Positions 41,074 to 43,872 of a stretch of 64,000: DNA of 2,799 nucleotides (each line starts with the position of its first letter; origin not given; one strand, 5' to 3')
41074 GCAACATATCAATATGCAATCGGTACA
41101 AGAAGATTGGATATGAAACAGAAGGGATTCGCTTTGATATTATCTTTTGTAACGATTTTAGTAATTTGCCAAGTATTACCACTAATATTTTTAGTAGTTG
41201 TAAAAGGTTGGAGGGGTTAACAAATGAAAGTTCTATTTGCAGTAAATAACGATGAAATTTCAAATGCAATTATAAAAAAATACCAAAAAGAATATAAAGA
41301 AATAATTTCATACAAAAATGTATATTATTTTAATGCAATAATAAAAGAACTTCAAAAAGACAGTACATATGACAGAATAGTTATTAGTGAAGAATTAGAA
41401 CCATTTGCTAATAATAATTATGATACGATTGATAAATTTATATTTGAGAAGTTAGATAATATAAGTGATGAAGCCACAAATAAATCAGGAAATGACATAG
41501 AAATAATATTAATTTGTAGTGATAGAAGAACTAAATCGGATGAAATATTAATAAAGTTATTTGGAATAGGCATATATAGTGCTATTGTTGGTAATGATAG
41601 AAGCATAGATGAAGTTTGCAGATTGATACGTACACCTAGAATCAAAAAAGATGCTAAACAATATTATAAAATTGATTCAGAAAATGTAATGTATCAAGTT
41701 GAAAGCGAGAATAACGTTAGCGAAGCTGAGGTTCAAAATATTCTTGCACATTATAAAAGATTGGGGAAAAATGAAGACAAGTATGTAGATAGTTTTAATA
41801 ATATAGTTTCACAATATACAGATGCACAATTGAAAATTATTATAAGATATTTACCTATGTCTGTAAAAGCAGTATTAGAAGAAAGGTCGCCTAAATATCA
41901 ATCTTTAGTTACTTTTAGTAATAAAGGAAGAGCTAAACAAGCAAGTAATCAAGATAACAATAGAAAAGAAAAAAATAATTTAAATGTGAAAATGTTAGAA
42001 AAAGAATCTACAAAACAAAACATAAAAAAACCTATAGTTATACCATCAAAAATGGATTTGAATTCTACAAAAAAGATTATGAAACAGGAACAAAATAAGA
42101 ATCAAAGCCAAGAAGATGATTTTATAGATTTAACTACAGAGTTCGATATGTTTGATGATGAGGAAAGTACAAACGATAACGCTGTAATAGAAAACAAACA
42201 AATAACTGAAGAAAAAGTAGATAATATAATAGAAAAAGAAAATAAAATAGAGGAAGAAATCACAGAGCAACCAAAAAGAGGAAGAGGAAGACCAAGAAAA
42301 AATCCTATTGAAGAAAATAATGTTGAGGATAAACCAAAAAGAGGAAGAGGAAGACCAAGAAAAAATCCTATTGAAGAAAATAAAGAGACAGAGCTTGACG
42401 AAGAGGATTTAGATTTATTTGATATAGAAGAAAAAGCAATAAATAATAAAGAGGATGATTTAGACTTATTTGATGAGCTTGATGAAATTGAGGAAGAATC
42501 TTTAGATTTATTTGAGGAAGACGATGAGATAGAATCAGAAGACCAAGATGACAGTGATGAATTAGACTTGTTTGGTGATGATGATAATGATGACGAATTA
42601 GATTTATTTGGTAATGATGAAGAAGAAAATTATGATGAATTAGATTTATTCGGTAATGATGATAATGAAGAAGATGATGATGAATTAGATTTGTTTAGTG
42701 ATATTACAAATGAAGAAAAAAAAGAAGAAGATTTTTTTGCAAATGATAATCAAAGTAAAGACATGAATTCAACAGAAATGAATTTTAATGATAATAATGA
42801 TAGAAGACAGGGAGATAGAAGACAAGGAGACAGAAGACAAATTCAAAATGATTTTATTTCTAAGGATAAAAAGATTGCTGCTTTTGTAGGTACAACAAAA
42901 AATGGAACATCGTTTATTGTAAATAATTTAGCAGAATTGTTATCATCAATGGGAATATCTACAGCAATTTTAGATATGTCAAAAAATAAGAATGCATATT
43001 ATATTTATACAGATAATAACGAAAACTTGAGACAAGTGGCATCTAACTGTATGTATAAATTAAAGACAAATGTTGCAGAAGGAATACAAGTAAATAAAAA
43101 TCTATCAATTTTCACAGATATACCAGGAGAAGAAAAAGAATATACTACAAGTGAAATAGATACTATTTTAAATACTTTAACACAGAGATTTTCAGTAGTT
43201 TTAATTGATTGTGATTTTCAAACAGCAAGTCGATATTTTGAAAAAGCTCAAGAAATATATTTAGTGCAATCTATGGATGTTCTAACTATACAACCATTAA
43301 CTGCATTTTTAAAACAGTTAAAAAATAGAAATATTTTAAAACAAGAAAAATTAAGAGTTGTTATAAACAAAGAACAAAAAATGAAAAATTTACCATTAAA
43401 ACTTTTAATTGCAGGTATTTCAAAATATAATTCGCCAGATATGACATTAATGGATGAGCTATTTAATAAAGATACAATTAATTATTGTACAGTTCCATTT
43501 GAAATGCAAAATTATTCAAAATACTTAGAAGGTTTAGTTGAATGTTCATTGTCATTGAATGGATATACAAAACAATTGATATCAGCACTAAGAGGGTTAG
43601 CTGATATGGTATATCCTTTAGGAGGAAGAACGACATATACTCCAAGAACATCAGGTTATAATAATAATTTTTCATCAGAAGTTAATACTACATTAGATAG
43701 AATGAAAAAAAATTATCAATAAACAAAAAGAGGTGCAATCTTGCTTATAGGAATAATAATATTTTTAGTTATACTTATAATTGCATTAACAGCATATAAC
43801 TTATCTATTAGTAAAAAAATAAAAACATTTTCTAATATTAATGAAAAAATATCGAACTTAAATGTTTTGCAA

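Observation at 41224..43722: Orphan TadZ/CpaE-like protein with an inserted AT-hook pair and acidic LDLF-repeat region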

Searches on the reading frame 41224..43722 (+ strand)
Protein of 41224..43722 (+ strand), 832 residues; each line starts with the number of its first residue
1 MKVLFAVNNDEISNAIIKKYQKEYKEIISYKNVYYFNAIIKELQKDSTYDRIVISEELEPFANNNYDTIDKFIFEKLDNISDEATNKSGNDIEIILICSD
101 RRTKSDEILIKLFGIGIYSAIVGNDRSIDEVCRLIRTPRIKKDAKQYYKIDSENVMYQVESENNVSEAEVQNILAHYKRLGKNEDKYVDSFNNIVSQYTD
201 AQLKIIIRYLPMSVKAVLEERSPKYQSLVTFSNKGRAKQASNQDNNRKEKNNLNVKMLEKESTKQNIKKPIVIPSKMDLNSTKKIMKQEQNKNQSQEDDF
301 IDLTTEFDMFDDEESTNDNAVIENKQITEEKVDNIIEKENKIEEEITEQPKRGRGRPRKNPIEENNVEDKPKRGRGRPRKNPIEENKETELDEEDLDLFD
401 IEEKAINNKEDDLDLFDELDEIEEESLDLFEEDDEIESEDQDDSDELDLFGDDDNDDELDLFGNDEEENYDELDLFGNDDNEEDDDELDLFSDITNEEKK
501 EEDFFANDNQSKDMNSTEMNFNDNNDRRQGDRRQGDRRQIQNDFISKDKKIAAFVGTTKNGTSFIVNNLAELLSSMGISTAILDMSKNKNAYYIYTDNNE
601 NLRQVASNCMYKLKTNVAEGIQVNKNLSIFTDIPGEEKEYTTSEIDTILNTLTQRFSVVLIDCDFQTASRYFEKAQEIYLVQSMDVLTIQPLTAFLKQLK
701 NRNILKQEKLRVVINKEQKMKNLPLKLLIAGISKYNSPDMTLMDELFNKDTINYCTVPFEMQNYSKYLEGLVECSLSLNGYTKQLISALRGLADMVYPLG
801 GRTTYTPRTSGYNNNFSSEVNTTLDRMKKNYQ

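Call 3: search_protein_families(library=pfam, proteins=[window:41224-43722:+], max_evalue=1)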
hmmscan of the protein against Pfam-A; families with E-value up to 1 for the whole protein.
window:41224-43722:+ (832 aa): 3 families
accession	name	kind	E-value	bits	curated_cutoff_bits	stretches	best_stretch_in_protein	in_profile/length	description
PF01094.35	ANF_receptor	-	0.0031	17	25.4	1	582-680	113-202/353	Receptor family ligand binding region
PF01343.23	Peptidase_S49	-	0.013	15.9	24.9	1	560-628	42-110/154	Peptidase family S49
PF01656.29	CbiA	-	0.21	12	25.4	1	652-719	23-85/125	CobQ/CobB/MinD/ParA nucleotide binding domain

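Call 4: search_protein_families(library=ncbifam, proteins=[window:41224-43722:+], max_evalue=1)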
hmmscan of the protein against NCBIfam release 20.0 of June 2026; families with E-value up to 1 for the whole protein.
window:41224-43722:+ (832 aa): 0 families

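Call 7: find_homologous_proteins(query=window:41224-43719:+)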
Query window:41224-43719:+ (832 aa): 6934 proteins with E <= 0.001 among 8000 candidates; the best 120 are listed.
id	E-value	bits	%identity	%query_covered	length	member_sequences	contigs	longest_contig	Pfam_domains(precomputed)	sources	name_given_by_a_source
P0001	0.0e+0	1791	100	100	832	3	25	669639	-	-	-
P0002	0.0e+0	1257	86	37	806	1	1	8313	-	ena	-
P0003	0.0e+0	1200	85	36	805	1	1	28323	-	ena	-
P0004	4.0e-274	930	56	100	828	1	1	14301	-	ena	-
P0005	2.1e-272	924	55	100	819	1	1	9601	-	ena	-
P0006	2.8e-272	924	55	100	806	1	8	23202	-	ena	-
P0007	8.1e-268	909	54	100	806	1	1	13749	-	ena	-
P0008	7.9e-265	899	55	100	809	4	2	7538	-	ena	-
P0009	1.3e-263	895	56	100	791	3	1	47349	-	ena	-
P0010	1.1e-262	892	55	100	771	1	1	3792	-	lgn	-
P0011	1.5e-262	892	53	100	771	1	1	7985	-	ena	-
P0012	2.3e-261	888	53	100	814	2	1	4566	-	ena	-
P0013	2.8e-261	887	54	100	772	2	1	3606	-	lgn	-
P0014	2.5e-260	884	56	100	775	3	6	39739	-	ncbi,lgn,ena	-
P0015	3.0e-260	884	55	100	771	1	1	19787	-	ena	-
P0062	5.3e-252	857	54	100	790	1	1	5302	PF02178.25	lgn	-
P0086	6.3e-250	850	62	46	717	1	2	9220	PF02178.25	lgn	-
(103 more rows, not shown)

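Call 10: find_related_loci(query=A1, collection=genome_contigs, flank=8000)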
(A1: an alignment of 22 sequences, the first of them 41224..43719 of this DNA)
Query A1 (832 aa) in genome_contigs; peptide patterns used: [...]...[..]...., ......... (x = any residue, [..] = any of these).
598 stretches matched a pattern (row limit reached: there are more); 588 encode a relative of the query (tblastn E <= 1e-3); the best 80 are kept; 80 distinct loci.
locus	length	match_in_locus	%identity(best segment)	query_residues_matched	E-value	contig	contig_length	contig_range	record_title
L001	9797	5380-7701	56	1-832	0e+0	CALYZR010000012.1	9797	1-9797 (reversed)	MAG: uncultured Clostridium sp. isolate SRR14474046_bin.38_metaWRAP_v1.3_MAG genome assembly, contig: ERZ9423955.3113, w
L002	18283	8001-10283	55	1-832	0e+0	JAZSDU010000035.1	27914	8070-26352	MAG: Clostridia bacterium isolate T1900044595_TS20190061.MAGScoT_cleanbin_000022 SGB_660_k141_1529005, whole genome shot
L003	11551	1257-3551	54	1-832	0e+0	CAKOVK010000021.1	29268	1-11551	MAG: uncultured Clostridia bacterium isolate REFINED_METABAT215_TOP10_CONTIGS_1500_ASSEMBLY_K77_MERGED__Hadza_PheChl_Fib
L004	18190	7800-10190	54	1-832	0e+0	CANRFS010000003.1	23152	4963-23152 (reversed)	MAG: uncultured Clostridia bacterium isolate Lapin-022__bin96 genome assembly, contig: Lapin-022__NODE_2133_length_23152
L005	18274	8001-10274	55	1-832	0e+0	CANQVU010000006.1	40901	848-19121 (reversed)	MAG: uncultured Clostridia bacterium isolate Lapin-014__bin29 genome assembly, contig: Lapin-014__NODE_678_length_40901_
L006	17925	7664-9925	55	1-832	0e+0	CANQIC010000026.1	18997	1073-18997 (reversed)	MAG: uncultured Clostridia bacterium isolate Lapin-028__bin98 genome assembly, contig: Lapin-028__NODE_3199_length_18997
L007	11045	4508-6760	55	1-830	0e+0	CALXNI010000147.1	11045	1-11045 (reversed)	MAG: uncultured Clostridia bacterium isolate E25__bin59 genome assembly, contig: E25__k127_3865213, whole genome shotgun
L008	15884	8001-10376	54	1-832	0e+0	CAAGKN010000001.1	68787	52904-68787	MAG TPA_asm: Clostridia bacterium, isolate HGM13686, WGS project CAAGKN010000000 data, contig: SRS476302_88_k119_3892, w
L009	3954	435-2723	55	1-832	0e+0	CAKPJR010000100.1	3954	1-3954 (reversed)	MAG: uncultured Clostridia bacterium isolate REFINED_METABAT215_TOP10_CONTIGS_1500_ASSEMBLY_K77_MERGED__Hadza_MoBio_C-RE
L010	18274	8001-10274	54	1-832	0e+0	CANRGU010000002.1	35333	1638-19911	MAG: uncultured Clostridia bacterium isolate Lapin-021__bin83 genome assembly, contig: Lapin-021__NODE_1387_length_35333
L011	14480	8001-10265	53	1-832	0e+0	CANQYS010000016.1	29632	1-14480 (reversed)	MAG: uncultured Clostridia bacterium isolate Lapin-015__bin45 genome assembly, contig: Lapin-015__NODE_1314_length_29632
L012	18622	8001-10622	52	1-832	0e+0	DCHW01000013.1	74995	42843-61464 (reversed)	MAG TPA_asm: Clostridiales bacterium UBA1742 UBA1742_contig_3140, whole genome shotgun sequence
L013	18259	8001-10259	54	1-832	0e+0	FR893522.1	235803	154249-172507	Clostridium sp. CAG:452 genomic scaffold, scf13, whole genome shotgun sequence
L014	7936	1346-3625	53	1-832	0e+0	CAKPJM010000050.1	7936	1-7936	MAG: uncultured Clostridia bacterium isolate REFINED_METABAT215_TOP10_CONTIGS_1500_ASSEMBLY_K77_MERGED__Hadza_PheChl_Fib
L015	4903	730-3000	53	1-831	0e+0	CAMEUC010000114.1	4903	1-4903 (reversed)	MAG: uncultured Clostridium sp. isolate SRR11489788_bin.70_metaWRAP_v1.3_MAG genome assembly, contig: ERZ11466826.20099,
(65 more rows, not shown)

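Call 53: search_protein_representatives(alignment_id=A1)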
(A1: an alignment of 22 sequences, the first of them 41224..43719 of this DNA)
Query: 22 sequences, 778 profile positions. Proteins with E-value up to 0.001 (for the whole library): 906; up to 1e-10: 505; up to 1e-30: 259. The best 150 are listed.
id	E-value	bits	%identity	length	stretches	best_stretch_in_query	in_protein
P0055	0.0e+00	1262.5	-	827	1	1-778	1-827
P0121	2.4e-286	968.5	-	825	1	1-777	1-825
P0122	1.3e-282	956.1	-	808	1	1-777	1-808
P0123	4.3e-282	954.4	-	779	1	1-777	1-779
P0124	1.5e-279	946.0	-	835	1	1-776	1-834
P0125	2.7e-276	935.2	-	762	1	1-777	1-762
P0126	3.8e-276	934.7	-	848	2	332-777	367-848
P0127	4.8e-276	934.4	-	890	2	301-777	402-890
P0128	5.3e-276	934.2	-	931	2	1-351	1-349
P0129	8.2e-275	930.3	-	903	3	373-777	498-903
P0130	3.0e-274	928.4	-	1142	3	373-776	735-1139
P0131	4.7e-274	927.8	-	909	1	1-777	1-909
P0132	5.2e-267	904.5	-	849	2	250-777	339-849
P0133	3.0e-266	902.0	-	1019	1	1-777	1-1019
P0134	4.7e-262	888.1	-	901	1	1-777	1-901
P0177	6.3e-186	636.4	-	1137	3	1-480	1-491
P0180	3.9e-181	620.5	-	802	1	1-776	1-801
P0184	1.4e-173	595.5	-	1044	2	1-749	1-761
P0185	1.0e-168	579.4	-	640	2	1-325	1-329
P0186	4.9e-163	560.7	-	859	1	1-750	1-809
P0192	7.5e-156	536.9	-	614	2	478-749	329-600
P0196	1.1e-143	496.6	-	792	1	1-745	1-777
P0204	2.9e-138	478.8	-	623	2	477-749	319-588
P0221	8.5e-129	447.5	-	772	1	1-743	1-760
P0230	2.9e-124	432.4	-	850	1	1-743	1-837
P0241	5.1e-121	421.7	-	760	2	1-235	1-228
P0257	1.4e-106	374.0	-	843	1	1-749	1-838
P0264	9.1e-104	364.7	-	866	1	1-751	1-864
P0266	3.4e-103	362.8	-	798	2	1-310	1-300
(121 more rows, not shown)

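Call 59: find_encoding_contigs(protein=P0196, flank=8000, max_places=2)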
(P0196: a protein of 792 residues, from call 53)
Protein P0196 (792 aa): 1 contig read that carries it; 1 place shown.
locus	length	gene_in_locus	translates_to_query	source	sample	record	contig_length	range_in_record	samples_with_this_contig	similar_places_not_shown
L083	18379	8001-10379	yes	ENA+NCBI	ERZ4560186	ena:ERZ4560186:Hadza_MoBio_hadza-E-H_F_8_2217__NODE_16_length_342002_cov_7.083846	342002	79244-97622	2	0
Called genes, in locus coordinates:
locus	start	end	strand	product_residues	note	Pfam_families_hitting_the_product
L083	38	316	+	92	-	PF01943:Polysacc_synt (weak)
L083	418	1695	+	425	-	PF03023:MurJ, PF01554:MatE (weak)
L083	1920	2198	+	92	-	PF00216:Bac_DNA_binding, PF18291:HU-HIG (weak)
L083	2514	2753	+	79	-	PF01479:S4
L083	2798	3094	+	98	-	PF00581:Rhodanese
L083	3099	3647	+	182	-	PF01863:YgjP-like, PF10263:SprT-like (weak)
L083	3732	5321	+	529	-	PF00704:Glyco_hydro_18, PF23916:TIM-barrel_EndoS, PF00395:SLH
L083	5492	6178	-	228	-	PF04542:Sigma70_r2, PF04545:Sigma70_r4, PF01381:HTH_3 (weak)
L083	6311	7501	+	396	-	PF13354:Beta-lactamase2 (weak), PF00768:Peptidase_S11, PF07943:PBP5_C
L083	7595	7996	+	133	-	-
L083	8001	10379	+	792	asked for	-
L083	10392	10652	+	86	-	PF06135:IreB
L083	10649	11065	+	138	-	PF03652:RuvX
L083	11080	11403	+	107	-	PF06949:DUF1292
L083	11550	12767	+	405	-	PF06838:Met_gamma_lyase, PF01053:Cys_Met_Meta_PP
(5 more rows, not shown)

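Call 60: find_encoding_contigs(protein=P0221, flank=8000, max_places=2)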
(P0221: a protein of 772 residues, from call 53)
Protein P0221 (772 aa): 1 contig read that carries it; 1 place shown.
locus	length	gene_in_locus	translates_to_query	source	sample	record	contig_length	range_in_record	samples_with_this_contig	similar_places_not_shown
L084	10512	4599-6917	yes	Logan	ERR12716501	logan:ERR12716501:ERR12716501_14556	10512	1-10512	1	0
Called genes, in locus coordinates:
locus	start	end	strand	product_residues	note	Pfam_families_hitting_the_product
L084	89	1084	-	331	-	PF13379:NMT1_2, PF09084:NMT1, PF12974:Phosphonate-bd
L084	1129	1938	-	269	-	PF00528:BPD_transp_1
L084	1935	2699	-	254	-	PF00005:ABC_tran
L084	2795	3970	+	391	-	PF00768:Peptidase_S11, PF07943:PBP5_C (weak)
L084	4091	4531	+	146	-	-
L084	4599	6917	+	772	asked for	-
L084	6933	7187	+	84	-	PF06135:IreB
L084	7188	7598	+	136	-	PF03652:RuvX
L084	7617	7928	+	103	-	PF06949:DUF1292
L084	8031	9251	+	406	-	PF01053:Cys_Met_Meta_PP, PF06838:Met_gamma_lyase, PF00155:Aminotran_1_2 (faint)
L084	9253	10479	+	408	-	PF00070:Pyr_redox (faint), PF00890:FAD_binding_2 (weak), PF01134:GIDA, PF03486:HI0933_like, PF07992:Pyr_redox_2 (weak), PF12831:FAD_oxidored, PF07992:Pyr_redox_2 (weak), PF22780:HI0933_like_1st, +2 more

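Call 67: find_encoding_contigs(protein=P0180, flank=5000, max_places=1)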
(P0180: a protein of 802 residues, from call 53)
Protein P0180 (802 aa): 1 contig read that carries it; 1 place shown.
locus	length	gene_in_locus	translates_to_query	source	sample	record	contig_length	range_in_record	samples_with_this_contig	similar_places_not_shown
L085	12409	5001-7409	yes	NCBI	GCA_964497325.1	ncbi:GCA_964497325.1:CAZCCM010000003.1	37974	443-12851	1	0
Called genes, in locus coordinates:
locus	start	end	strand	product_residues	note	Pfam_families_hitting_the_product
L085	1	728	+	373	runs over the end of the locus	PF01098:FTSW_RODA_SPOVE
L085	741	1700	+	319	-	PF01207:Dus, PF01180:DHO_dh (faint)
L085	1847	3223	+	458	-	PF01336:tRNA_anti-codon, PF00152:tRNA-synt_2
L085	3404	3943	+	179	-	PF04079:SMC_ScpB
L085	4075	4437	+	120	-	-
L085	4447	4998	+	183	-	-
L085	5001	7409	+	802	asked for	-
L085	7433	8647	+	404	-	PF00990:GGDEF (weak)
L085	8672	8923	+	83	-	PF06135:IreB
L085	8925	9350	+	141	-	PF03652:RuvX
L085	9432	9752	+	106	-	PF06949:DUF1292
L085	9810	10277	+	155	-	-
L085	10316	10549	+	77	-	PF07866:DUF1653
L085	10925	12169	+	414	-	PF01938:TRAM (faint), PF05958:tRNA_U5-meth_tr, PF01209:Ubie_methyltran (faint), PF03602:Cons_hypoth95, PF05175:MTS (weak), PF13847:Methyltransf_31, PF09445:Methyltransf_15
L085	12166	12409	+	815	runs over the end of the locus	PF00403:HMA, PF00122:E1-E2_ATPase, PF00702:Hydrolase, PF08282:Hydrolase_3 (faint)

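Call 68: find_encoding_contigs(protein=P0186, flank=5000, max_places=1)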
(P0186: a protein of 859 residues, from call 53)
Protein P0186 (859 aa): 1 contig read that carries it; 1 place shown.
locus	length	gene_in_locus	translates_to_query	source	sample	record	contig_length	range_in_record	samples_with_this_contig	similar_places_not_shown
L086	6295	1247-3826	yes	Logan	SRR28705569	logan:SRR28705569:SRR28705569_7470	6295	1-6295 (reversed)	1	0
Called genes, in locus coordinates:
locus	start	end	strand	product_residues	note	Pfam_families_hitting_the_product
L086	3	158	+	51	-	?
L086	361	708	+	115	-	-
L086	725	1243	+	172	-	-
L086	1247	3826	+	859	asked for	-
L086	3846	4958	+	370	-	PF00990:GGDEF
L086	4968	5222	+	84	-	PF06135:IreB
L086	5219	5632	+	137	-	PF03652:RuvX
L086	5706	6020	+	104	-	PF06949:DUF1292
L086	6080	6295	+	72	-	?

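Call 69: find_encoding_contigs(protein=P0184, flank=5000, max_places=1)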
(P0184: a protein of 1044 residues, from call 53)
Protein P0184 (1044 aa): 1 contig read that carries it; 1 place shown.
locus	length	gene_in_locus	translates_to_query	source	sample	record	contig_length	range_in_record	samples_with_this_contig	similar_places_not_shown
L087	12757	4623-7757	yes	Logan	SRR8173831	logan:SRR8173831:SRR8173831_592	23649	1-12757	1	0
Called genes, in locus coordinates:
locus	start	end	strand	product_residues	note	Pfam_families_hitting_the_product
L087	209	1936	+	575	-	PF12072:RNase_Y_N, PF00013:KH_1 (weak), PF08668:HDOD (weak), PF01966:HD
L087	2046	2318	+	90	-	PF06961:DUF1294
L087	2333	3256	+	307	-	PF00890:FAD_binding_2 (faint), PF01266:DAO (faint), PF01946:Thi4 (faint), PF03486:HI0933_like (faint), PF07992:Pyr_redox_2, PF13738:Pyr_redox_3, PF00070:Pyr_redox (weak)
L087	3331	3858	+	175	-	-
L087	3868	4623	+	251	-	-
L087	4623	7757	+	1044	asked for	-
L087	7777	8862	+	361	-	PF00990:GGDEF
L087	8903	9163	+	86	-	PF06135:IreB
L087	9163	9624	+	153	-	PF03652:RuvX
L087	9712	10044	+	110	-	PF06949:DUF1292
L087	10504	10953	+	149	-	-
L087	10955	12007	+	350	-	PF03193:RsgA_GTPase (faint), PF02421:FeoB_N, PF01926:MMR_HSR1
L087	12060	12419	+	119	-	PF00636:Ribonuclease_3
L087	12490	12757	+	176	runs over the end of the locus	PF02482:Ribosomal_S30AE, PF16321:Ribosom_S30AE_C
